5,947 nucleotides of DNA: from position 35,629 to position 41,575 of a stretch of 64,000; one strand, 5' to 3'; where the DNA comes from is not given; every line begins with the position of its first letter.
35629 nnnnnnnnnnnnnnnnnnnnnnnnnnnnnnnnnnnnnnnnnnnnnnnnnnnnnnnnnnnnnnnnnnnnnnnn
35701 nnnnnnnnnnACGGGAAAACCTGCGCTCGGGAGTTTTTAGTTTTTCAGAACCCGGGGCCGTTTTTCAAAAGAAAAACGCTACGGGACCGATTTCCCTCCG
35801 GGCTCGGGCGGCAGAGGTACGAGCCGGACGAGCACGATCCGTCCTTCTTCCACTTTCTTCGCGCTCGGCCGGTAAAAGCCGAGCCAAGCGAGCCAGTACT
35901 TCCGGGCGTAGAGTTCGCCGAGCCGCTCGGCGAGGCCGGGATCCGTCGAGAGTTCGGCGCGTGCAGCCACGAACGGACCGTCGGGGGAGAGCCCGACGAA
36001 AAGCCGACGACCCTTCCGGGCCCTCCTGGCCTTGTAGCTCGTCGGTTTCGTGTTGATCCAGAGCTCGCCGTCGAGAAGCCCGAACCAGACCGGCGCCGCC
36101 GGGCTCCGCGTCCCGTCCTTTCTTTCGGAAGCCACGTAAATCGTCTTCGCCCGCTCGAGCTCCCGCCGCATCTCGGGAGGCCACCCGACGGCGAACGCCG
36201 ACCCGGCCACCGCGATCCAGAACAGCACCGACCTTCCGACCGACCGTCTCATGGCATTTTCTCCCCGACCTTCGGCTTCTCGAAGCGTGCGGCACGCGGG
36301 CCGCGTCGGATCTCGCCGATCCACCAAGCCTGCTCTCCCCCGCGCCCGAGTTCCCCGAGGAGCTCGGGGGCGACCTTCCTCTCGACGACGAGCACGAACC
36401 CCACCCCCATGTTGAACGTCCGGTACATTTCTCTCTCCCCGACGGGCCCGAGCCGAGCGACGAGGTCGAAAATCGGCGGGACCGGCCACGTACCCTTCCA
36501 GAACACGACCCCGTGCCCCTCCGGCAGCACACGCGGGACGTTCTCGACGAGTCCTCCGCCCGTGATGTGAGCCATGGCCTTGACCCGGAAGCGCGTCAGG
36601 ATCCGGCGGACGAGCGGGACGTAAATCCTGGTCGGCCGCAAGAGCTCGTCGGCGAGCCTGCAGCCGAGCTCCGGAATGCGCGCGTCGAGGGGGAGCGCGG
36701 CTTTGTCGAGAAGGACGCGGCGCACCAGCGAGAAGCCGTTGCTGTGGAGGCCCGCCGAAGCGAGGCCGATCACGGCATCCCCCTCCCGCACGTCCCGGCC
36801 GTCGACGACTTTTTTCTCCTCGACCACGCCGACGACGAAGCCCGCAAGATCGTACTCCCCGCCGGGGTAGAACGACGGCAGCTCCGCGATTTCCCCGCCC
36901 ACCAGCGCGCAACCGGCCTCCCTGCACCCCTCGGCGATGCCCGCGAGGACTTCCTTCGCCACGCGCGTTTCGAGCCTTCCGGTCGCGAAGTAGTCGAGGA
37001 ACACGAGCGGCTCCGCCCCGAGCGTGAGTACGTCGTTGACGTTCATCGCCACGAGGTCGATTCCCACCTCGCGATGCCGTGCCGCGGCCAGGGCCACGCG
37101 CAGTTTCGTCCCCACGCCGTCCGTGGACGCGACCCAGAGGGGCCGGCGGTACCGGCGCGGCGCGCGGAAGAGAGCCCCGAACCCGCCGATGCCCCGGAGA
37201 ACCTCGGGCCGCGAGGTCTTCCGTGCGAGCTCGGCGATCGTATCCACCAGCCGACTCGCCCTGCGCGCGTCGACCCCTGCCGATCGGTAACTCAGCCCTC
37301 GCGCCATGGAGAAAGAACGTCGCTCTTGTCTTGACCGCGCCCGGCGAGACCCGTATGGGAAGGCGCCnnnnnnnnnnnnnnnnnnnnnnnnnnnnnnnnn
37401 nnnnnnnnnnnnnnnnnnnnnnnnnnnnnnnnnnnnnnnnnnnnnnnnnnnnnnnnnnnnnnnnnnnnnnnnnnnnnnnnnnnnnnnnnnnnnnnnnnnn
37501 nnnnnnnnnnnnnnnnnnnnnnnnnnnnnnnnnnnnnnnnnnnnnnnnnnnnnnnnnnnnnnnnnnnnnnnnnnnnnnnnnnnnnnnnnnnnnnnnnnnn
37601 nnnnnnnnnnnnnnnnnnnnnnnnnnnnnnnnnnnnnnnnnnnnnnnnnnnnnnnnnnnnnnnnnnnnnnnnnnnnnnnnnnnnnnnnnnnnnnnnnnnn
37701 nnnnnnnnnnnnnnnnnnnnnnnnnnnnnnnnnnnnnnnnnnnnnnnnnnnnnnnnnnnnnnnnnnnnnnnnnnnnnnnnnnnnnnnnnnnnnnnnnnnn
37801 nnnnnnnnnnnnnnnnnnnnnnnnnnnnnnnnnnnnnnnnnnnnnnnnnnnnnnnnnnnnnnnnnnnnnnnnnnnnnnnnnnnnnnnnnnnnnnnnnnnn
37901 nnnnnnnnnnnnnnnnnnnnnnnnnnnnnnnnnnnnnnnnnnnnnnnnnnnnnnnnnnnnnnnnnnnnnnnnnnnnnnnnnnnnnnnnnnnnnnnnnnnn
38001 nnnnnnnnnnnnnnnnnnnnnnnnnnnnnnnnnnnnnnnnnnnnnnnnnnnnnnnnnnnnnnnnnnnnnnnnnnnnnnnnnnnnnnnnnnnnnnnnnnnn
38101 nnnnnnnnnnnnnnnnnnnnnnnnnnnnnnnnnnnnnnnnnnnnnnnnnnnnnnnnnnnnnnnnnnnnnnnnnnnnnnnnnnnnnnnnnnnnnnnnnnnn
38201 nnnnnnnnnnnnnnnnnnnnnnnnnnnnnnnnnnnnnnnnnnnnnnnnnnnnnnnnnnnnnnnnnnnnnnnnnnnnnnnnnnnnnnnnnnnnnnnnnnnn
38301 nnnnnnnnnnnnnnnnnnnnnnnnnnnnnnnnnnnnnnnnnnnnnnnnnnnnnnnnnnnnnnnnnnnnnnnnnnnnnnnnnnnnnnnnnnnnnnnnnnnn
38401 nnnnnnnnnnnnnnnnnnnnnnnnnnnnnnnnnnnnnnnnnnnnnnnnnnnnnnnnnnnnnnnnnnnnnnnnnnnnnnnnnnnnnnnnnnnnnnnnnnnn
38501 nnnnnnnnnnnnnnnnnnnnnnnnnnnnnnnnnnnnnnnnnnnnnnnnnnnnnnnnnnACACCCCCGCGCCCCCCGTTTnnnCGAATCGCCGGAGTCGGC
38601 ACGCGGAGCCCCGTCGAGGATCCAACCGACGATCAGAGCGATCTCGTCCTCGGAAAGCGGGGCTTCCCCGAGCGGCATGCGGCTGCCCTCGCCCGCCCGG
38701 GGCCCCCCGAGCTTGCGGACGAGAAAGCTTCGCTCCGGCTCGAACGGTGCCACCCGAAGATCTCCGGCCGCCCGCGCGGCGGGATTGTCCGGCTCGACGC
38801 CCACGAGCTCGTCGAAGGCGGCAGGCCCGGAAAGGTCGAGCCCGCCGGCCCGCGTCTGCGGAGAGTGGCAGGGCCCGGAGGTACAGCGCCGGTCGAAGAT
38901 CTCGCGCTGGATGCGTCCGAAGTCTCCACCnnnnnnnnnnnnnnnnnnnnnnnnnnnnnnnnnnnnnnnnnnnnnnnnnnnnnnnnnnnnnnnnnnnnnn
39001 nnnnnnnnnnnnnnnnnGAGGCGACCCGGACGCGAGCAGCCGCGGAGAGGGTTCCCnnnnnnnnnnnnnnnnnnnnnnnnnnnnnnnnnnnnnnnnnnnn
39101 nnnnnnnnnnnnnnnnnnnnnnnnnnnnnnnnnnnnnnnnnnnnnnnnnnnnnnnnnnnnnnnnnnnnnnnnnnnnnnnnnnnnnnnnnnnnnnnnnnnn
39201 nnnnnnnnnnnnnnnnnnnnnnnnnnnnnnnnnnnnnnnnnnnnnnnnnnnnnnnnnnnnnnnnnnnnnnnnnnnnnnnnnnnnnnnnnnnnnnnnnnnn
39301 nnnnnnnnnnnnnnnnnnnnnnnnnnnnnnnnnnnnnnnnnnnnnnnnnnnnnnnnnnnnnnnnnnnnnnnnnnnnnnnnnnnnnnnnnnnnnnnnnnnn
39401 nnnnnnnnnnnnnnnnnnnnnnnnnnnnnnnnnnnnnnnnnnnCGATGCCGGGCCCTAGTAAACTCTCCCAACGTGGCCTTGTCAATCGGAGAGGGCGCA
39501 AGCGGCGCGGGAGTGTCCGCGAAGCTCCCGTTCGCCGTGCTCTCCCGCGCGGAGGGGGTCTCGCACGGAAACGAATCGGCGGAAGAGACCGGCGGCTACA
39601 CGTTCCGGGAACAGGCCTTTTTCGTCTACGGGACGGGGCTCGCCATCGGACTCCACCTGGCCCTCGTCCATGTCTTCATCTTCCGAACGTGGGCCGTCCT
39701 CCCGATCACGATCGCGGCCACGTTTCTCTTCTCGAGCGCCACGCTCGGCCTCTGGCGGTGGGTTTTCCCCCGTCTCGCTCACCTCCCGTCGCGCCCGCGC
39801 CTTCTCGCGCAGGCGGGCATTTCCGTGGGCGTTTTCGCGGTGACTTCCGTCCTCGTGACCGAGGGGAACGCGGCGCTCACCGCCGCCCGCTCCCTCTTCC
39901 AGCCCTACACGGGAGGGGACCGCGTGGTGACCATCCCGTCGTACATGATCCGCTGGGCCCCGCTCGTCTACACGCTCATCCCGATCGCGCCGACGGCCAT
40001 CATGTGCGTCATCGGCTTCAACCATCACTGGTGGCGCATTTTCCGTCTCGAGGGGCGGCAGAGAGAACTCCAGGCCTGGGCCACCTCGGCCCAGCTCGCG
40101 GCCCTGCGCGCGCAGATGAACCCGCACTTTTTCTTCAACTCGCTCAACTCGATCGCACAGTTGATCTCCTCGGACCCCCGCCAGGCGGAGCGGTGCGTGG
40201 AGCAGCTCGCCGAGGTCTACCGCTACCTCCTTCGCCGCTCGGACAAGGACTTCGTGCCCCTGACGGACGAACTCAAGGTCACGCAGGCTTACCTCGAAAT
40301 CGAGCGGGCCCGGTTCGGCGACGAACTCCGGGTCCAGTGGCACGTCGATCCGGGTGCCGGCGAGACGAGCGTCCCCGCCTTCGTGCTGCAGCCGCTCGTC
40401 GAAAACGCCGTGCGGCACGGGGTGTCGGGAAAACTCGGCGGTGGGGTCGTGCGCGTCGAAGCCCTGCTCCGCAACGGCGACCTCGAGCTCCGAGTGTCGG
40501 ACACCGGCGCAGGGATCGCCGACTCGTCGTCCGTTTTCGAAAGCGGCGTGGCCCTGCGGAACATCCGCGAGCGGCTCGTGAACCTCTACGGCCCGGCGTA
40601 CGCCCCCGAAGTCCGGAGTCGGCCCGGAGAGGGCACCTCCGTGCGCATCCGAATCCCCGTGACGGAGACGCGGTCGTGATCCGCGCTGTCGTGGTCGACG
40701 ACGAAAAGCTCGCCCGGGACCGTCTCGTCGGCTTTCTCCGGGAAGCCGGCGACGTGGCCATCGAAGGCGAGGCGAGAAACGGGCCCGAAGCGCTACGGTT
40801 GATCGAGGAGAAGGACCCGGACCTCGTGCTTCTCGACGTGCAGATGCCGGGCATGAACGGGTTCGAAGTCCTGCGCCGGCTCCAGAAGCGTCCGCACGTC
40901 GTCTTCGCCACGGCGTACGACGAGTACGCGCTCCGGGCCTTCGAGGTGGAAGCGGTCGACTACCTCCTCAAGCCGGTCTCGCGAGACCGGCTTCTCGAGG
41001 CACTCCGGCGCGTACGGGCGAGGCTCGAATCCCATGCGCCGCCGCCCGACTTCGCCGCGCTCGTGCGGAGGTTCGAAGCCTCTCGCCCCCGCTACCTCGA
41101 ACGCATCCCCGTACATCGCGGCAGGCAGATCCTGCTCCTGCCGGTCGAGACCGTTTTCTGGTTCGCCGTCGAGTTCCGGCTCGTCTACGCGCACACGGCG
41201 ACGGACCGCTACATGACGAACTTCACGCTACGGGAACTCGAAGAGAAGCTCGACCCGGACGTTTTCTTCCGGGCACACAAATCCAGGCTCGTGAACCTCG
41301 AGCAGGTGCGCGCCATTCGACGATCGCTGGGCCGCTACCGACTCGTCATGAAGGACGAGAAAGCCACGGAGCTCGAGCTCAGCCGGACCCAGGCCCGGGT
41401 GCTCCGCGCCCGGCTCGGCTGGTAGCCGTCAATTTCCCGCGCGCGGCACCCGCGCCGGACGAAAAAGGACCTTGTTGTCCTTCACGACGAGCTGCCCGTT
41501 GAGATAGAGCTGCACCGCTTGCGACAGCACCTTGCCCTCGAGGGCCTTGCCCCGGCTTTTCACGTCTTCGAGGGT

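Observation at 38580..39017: Stand-alone PSCyt1-like lipoprotein with CX4CH instead of CxxCH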

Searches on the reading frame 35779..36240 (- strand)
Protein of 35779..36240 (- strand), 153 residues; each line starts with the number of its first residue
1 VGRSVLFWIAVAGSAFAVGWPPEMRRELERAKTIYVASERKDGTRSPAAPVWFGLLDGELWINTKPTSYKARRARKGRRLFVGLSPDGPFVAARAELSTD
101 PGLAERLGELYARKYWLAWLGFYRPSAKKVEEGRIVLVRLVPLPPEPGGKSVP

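Call 43: search_protein_families(library=pfam, proteins=[window:35779-36240:-], max_evalue=0.001)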
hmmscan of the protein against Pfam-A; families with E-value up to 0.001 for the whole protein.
window:35779-36240:- (153 aa): 2 families
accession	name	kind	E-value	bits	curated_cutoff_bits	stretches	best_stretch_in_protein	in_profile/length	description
PF01243.27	PNPOx_N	-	7e-05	23.6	28.1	1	22-126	3-98/120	Pyridoxamine 5'-phosphate oxidase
PF10012.15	DUF2255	-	0.00028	21.6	29.8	1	27-115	4-92/115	Uncharacterized protein conserved in bacteria (DUF2255)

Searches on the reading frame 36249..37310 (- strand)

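Call 43: search_protein_families(library=pfam, proteins=[window:36249-37310:-], max_evalue=0.001)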
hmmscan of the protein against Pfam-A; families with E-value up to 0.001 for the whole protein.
window:36249-37310:- (353 aa): 2 families
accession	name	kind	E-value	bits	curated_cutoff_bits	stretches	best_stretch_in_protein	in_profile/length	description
PF02769.27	AIRS_C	-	1.4e-28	100.5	23.1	1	175-339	1-150/156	AIR synthase related protein, C-terminal domain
PF00586.29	AIRS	-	2.5e-25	89.5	24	1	59-163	15-112/112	AIR synthase related protein, N-terminal domain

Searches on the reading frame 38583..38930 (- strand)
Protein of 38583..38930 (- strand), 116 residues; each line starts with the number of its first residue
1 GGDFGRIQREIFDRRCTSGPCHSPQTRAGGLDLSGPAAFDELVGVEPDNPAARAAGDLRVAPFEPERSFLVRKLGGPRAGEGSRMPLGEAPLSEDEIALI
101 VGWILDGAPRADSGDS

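Call 16: predict_structure(alignment_id=A1)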
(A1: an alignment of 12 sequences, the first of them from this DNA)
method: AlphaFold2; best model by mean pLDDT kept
length: 116 residues; sequences in the alignment: 12
mean_pLDDT: 68.8   pTM: 0.66
mean pLDDT of the five models: 68.8, 66.6, 63.6, 60.5, 46.7
residues with pLDDT >= 90: 3; 70-90: 60; 50-70: 41; < 50: 12
segments of 3 or more residues with pLDDT < 50: 78-80, 85-87, 114-116
pLDDT, mean of each block of 10 residues (from residue 1): 72 64 55 56 70 79 87 63 53 82 85 52
secondary structure, 60 per line:
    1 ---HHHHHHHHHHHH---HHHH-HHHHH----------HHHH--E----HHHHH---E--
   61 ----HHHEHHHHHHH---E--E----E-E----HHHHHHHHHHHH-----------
elements in order: H4-15 H19-22 H24-28 H39-42 H50-54 H69-75 H94-105

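Call 20: search_protein_representatives(alignment_id=A1)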
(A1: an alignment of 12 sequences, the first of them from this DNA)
Query: 12 sequences, 114 profile positions. Proteins with E-value up to 0.001 (for the whole library): 18254; up to 1e-10: 6202; up to 1e-30: 216. The best 150 are listed.
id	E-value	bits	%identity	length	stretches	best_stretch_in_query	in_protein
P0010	2.3e-98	340.1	-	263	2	4-114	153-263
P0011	2.4e-88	307.8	-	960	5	5-112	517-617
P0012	5.3e-80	280.9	-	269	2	2-113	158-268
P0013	8.1e-79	277.1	-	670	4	7-112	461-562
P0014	2.6e-78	275.5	-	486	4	3-108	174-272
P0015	1.9e-77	272.7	-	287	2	2-113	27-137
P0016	2.8e-74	262.5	-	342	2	4-113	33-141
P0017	2.8e-74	262.4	-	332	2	2-112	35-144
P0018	7.6e-73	257.8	-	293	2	4-113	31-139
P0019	4.9e-70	248.8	-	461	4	5-109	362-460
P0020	5.9e-70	248.5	-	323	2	7-114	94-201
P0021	1.0e-69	247.7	-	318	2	3-112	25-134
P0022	3.0e-68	243.0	-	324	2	2-113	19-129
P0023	7.9e-68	241.7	-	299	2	2-112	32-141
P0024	2.4e-67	240.1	-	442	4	4-110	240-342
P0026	4.8e-67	239.2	-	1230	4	5-112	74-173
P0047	9.0e-59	212.5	-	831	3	3-112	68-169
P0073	2.3e-46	172.5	-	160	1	3-114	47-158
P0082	5.1e-43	161.7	-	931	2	5-113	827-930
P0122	4.6e-38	145.8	-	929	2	6-113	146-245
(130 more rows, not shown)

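Call 22: search_protein_families(library=pfam, proteins=[P0010, P0011, P0013, P0014, P0016, P0026, P0073, P0082, P0047, P0122], max_evalue=0.01)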
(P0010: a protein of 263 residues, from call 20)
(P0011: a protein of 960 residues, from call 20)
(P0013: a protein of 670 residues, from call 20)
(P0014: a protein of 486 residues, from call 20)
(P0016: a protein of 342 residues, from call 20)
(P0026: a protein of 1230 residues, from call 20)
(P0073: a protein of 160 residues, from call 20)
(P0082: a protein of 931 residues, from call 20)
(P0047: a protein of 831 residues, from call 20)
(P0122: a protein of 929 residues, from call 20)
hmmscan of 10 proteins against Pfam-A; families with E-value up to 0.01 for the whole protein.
P0010 (263 aa): 2 families
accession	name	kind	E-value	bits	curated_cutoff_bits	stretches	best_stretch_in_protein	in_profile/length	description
PF06934.16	CTI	-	4.8e-05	22.6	25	0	237-260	88-111/692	Fatty acid cis/trans isomerase (CTI)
PF07635.16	PSCyt1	-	6.2e-05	24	22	0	52-76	3-34/59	Planctomycete cytochrome C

P0011 (960 aa): 4 families
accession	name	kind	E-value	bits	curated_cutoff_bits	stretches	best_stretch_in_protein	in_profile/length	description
PF07452.17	CHRD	-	3.8e-73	244.3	24.1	3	169-274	3-117/117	CHRD domain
PF07635.16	PSCyt1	-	6e-10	40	22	0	752-804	1-46/59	Planctomycete cytochrome C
PF22926.2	C1-like_CT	-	0.00062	20.1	25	0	412-424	7-19/43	C1 domain-like, C-terminal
PF06051.17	DUF928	-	0.0088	16.3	26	0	470-490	64-84/184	Domain of Unknown Function (DUF928)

P0013 (670 aa): 6 families
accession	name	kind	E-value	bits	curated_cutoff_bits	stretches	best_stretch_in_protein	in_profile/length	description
PF13442.11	Cytochrome_CBB3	-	8.7e-12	45.6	27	0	65-156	7-68/68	Cytochrome C oxidase, cbb3-type, subunit III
PF07635.16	PSCyt1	-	1.9e-09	38.4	22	0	208-261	1-47/59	Planctomycete cytochrome C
PF00034.26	Cytochrom_C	-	8.1e-07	30.7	21.3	0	465-557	5-86/90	Cytochrome c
PF06934.16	CTI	-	0.0013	17.8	25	0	137-165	88-116/692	Fatty acid cis/trans isomerase (CTI)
PF19720.4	DUF6214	-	0.0015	19.1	26.6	0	143-177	52-86/155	Family of unknown function (DUF6214)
PF14495.11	Cytochrom_C550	-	0.0056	16.8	27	0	465-483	30-48/136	Cytochrome c-550 domain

P0014 (486 aa): 3 families
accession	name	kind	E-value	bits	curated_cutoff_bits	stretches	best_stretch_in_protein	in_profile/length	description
PF13442.11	Cytochrome_CBB3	-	3.4e-11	43.8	27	0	183-271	8-68/68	Cytochrome C oxidase, cbb3-type, subunit III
PF07635.16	PSCyt1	-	9.4e-11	42.6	22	0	193-253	3-56/59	Planctomycete cytochrome C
PF00034.26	Cytochrom_C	-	8.8e-05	24.2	21.3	0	183-274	6-89/90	Cytochrome c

P0016 (342 aa): 1 family
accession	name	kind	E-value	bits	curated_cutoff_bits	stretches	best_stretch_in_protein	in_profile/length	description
PF07635.16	PSCyt1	-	0.0069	17.4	22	0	51-68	3-20/59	Planctomycete cytochrome C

P0026 (1230 aa): 9 families
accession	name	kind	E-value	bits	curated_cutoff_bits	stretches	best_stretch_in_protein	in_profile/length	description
PF17957.7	Big_7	-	8e-88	289.6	24.1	6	724-789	1-70/70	Bacterial Ig domain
PF19077.6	Big_13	-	5.1e-20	72.3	27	2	846-905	40-102/102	Bacterial Ig-like domain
PF13750.12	Big_3_3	-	1.6e-13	51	27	1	866-939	3-76/157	Bacterial Ig-like domain (group 3)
PF14041.11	Lipoprotein_21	-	2.6e-10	40.8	25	0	836-890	14-66/87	LppP/LprE lipoprotein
PF07635.16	PSCyt1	-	6.2e-08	33.6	22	0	87-139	1-46/59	Planctomycete cytochrome C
PF13442.11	Cytochrome_CBB3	-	1.9e-07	31.7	27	0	625-709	9-68/68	Cytochrome C oxidase, cbb3-type, subunit III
PF13205.12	Big_5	-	0.001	20.2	23.6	1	184-260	4-70/105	Bacterial Ig-like domain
PF15105.11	TMEM61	-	0.0029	17.8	30.1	0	999-1077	30-104/189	TMEM61 protein family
PF00034.26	Cytochrom_C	-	0.0035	19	21.3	0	625-639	7-21/90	Cytochrome c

P0073 (160 aa): 0 families

P0082 (931 aa): 3 families
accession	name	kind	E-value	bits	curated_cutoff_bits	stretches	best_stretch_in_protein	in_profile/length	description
PF07452.17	CHRD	-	2.8e-92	306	24.1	4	379-489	4-117/117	CHRD domain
PF17957.7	Big_7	-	7.2e-32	110.3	24.1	2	39-104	1-70/70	Bacterial Ig domain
PF19077.6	Big_13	-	4.4e-05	24.4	27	1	58-123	33-100/102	Bacterial Ig-like domain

P0047 (831 aa): 7 families
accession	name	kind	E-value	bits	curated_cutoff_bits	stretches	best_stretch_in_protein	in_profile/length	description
PF17957.7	Big_7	-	1e-37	129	24.1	3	624-680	12-70/70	Bacterial Ig domain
PF19077.6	Big_13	-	5.3e-12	46.6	27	2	542-606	35-102/102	Bacterial Ig-like domain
PF07635.16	PSCyt1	-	3.6e-06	27.9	22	0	83-146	1-56/59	Planctomycete cytochrome C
PF13205.12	Big_5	-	7.9e-06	27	23.6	1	178-235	2-64/105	Bacterial Ig-like domain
PF13750.12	Big_3_3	-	8.4e-05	22.7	27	0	567-632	3-62/157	Bacterial Ig-like domain (group 3)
PF06934.16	CTI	-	0.00011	21.4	25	0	143-175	87-118/692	Fatty acid cis/trans isomerase (CTI)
PF14041.11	Lipoprotein_21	-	0.0026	18.3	25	0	630-671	12-53/87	LppP/LprE lipoprotein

P0122 (929 aa): 8 families
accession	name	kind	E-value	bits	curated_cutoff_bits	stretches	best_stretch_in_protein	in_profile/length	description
PF17957.7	Big_7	-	2e-75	249.8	24.1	6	259-322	3-70/70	Bacterial Ig domain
PF19077.6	Big_13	-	5e-24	85.2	27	3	283-341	39-100/102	Bacterial Ig-like domain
PF13750.12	Big_3_3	-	3.4e-10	40.3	27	0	304-377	3-76/157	Bacterial Ig-like domain (group 3)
PF12245.14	Big_3_2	-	1.4e-06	28.9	23.3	0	314-335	92-116/122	Bacterial Ig-like domain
PF16967.11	TcfC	-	1.1e-05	25.3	29.4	0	476-511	14-49/68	E-set like domain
PF13205.12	Big_5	-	8e-05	23.8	23.6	1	9-71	3-68/105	Bacterial Ig-like domain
PF04234.18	CopC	-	0.0012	20.2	23.3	1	13-99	4-72/92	CopC domain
PF14041.11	Lipoprotein_21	-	0.0056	17.2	25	0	367-421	12-66/87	LppP/LprE lipoprotein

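Call 23: search_solved_structures(query=A1, max_evalue=1, show_alignments=3)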
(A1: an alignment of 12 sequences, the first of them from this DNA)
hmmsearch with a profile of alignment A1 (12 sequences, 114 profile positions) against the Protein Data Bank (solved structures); distinct sequences matched with E-value up to 1: 7.
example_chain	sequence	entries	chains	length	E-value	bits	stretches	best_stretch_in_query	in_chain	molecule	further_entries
5mab_A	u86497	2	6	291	0.01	18.9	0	50-112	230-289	FoxE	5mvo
1c6o_A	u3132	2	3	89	0.32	14.1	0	70-113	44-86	CYTOCHROME C6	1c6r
9se7_T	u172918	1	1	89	0.55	13.3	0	74-112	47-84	Cytochrome c6, chloroplastic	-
1cyi_A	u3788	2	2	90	0.55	13.3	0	74-112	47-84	CYTOCHROME C6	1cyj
1ls9_A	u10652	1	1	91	0.58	13.2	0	76-112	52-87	CYTOCHROME C6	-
3dr0_A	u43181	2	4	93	0.63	13.1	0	81-112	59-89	Cytochrome c6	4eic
4eid_A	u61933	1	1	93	0.82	12.8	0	83-112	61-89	Cytochrome c6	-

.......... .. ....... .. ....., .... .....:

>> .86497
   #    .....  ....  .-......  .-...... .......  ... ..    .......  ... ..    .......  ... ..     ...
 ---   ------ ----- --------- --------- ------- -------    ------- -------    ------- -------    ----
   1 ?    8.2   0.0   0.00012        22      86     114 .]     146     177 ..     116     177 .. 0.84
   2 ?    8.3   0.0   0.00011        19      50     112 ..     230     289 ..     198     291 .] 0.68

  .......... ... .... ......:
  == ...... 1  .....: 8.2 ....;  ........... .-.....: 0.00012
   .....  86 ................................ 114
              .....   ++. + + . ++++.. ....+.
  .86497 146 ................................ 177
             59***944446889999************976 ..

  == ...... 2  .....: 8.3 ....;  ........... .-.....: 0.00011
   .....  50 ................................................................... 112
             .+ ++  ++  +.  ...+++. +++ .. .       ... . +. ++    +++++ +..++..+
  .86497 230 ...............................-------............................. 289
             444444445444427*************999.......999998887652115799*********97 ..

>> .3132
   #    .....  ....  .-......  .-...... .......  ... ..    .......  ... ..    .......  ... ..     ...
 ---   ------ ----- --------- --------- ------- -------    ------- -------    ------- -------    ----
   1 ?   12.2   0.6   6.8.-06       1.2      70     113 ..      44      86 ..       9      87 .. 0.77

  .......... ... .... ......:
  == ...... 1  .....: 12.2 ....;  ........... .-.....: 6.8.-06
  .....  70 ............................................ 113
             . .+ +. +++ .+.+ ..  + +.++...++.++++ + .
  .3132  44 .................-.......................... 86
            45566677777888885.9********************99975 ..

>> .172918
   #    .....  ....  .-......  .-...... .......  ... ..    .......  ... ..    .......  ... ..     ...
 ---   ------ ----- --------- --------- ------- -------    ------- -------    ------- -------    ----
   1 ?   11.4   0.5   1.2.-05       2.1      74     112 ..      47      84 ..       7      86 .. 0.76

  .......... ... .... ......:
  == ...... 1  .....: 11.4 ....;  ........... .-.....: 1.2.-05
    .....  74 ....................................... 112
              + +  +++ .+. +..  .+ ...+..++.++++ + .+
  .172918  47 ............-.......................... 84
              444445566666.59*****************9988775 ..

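Call 25: fold_search(model_id=the predicted structure, library=pdb)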
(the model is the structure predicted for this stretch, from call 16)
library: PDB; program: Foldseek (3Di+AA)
matches with E <= 10: 1; with E <= 0.001: 0
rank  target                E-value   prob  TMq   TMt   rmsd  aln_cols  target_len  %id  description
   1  5c2v_A                1.5e+00  0.30  0.49  0.10   6.5       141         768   26  Kuenenia stuttgartiensis Hydrazine Synthase (released 2015-10-14)

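Call 86: find_related_loci(query=A1, collection=metagenome_contigs, flank=5000)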
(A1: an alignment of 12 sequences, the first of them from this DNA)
Query A1 (116 aa) in metagenome_contigs; peptide patterns used: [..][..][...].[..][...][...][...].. (x = any residue, [..] = any of these).
279 stretches matched a pattern; 6 encode a relative of the query (tblastn E <= 1e-3); 6 distinct loci.
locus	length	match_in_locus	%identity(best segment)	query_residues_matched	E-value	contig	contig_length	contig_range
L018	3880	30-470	54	4-110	3e-30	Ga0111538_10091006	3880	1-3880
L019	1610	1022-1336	48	4-108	2e-28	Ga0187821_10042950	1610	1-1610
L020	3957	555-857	40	3-104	6e-19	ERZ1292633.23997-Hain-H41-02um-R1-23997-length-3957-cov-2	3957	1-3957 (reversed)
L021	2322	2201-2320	43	2-41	3e-10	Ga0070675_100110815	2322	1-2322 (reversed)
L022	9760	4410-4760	37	3-108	4e-10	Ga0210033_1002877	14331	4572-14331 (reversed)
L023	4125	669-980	35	3-109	2e-9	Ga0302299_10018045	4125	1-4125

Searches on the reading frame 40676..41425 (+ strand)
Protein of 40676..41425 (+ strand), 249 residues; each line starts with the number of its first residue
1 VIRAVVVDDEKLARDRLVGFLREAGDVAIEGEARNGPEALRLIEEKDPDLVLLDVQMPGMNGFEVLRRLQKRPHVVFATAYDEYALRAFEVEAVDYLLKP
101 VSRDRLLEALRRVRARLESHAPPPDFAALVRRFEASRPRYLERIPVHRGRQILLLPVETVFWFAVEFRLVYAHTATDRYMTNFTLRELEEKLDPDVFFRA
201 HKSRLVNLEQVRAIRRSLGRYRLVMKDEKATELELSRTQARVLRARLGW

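Call 43: search_protein_families(library=pfam, proteins=[window:40676-41425:+], max_evalue=0.001)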
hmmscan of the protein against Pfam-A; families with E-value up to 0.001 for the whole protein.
window:40676-41425:+ (249 aa): 2 families
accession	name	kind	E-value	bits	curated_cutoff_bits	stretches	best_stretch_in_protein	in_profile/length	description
PF00072.30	Response_reg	-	2.2e-26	92.6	30.2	1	5-111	2-111/111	Response regulator receiver domain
PF04397.21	LytTR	-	8.7e-21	74.4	22.6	1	151-247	2-97/98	LytTr DNA-binding domain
